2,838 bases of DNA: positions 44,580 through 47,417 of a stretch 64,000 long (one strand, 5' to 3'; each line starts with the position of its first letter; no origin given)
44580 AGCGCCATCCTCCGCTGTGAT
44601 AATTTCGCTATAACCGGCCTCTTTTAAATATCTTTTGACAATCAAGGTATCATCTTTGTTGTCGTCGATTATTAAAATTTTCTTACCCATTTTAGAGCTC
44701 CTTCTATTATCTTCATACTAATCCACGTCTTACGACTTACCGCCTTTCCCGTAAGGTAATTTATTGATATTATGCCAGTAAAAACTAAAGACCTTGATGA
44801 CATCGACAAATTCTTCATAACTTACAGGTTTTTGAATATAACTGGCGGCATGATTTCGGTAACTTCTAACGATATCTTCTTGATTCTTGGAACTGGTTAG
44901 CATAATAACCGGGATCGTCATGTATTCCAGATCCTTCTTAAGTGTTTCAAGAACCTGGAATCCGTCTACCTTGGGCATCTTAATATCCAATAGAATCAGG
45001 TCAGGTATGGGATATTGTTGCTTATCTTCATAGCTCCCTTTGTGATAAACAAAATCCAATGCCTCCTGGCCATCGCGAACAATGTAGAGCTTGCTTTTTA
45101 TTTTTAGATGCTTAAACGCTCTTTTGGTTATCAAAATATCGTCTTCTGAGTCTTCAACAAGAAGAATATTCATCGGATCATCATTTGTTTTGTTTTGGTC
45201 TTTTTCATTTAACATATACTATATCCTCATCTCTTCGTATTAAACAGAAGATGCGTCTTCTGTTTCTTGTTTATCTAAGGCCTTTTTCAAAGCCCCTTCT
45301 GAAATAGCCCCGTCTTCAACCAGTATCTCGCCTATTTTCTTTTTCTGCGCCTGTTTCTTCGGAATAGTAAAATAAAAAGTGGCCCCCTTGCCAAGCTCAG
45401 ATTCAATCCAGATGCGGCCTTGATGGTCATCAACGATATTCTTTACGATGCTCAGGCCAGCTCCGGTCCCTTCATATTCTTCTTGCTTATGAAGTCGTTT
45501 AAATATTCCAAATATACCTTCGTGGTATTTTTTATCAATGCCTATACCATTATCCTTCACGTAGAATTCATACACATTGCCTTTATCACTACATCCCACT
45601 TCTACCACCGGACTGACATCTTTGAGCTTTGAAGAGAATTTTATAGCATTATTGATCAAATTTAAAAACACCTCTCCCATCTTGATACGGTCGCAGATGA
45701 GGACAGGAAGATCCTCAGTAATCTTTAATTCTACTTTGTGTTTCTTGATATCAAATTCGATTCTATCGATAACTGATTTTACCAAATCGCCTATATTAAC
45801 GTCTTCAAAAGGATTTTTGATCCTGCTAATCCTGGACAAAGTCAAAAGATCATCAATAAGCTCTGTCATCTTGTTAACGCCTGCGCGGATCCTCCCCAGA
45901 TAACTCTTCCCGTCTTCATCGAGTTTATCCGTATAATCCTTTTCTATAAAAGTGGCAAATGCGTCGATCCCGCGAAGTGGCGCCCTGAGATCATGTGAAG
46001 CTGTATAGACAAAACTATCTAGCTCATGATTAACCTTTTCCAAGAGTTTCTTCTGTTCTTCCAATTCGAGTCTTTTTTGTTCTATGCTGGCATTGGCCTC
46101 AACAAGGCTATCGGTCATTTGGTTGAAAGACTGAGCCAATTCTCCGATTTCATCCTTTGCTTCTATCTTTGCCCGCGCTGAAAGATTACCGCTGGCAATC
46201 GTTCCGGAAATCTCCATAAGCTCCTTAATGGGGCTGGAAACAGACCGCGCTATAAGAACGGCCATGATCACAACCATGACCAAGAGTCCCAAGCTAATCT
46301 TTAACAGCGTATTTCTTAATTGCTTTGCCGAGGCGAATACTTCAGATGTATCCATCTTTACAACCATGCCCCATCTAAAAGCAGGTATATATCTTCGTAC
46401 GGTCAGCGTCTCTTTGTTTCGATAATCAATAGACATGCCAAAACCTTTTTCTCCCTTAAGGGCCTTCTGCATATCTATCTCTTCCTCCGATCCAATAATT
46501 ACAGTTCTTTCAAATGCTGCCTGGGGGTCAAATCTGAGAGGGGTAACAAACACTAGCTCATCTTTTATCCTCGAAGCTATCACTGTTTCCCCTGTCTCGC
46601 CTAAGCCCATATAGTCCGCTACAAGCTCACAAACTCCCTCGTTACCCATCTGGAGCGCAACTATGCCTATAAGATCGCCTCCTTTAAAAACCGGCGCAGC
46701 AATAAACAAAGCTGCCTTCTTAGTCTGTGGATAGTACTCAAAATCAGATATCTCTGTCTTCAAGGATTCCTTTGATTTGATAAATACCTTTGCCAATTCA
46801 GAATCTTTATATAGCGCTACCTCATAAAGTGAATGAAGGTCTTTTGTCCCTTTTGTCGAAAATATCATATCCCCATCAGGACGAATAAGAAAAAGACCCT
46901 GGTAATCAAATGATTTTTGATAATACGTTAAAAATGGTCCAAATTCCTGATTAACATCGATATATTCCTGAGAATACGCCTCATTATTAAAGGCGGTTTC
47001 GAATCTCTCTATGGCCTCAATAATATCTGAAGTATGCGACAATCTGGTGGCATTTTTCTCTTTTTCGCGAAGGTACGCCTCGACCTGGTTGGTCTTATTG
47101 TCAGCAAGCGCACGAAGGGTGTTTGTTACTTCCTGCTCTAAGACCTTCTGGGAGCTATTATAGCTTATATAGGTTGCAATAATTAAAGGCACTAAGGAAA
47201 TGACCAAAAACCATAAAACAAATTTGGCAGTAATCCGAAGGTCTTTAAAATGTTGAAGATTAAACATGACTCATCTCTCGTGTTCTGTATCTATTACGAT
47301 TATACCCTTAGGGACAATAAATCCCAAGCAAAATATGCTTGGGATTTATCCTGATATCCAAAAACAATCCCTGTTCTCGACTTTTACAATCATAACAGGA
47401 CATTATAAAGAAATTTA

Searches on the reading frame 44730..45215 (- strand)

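Call 33: search_protein_families(library=pfam, proteins=[window:44730-45215:-], max_evalue=0.001)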
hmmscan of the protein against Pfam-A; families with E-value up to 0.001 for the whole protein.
window:44730-45215:- (161 aa): 1 family
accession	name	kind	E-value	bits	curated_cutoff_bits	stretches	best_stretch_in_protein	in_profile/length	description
PF00072.30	Response_reg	-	8.2e-19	68.3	30.2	1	17-140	1-110/111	Response regulator receiver domain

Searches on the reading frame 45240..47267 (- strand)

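Call 33: search_protein_families(library=pfam, proteins=[window:45240-47267:-], max_evalue=0.001)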
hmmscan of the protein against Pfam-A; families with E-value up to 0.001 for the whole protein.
window:45240-47267:- (675 aa): 5 families
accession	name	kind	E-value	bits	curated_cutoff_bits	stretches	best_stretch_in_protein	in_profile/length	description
PF02518.31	HATPase_c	-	6e-25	88.3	26.4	1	526-638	2-110/111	Histidine kinase-, DNA gyrase B-, and HSP90-like ATPase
PF00672.30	HAMP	-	7.7e-16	58.6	25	1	338-389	1-52/53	HAMP domain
PF00512.31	HisKA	-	2.1e-13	50.6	26.9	1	417-480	3-63/66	His Kinase A (phospho-acceptor) domain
PF02743.24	dCache_1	-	3.6e-13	50.1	45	1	42-303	2-239/240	Cache domain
PF14501.12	HATPase_c_5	-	8.3e-06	26.1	22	1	532-624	8-91/102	GHKL domain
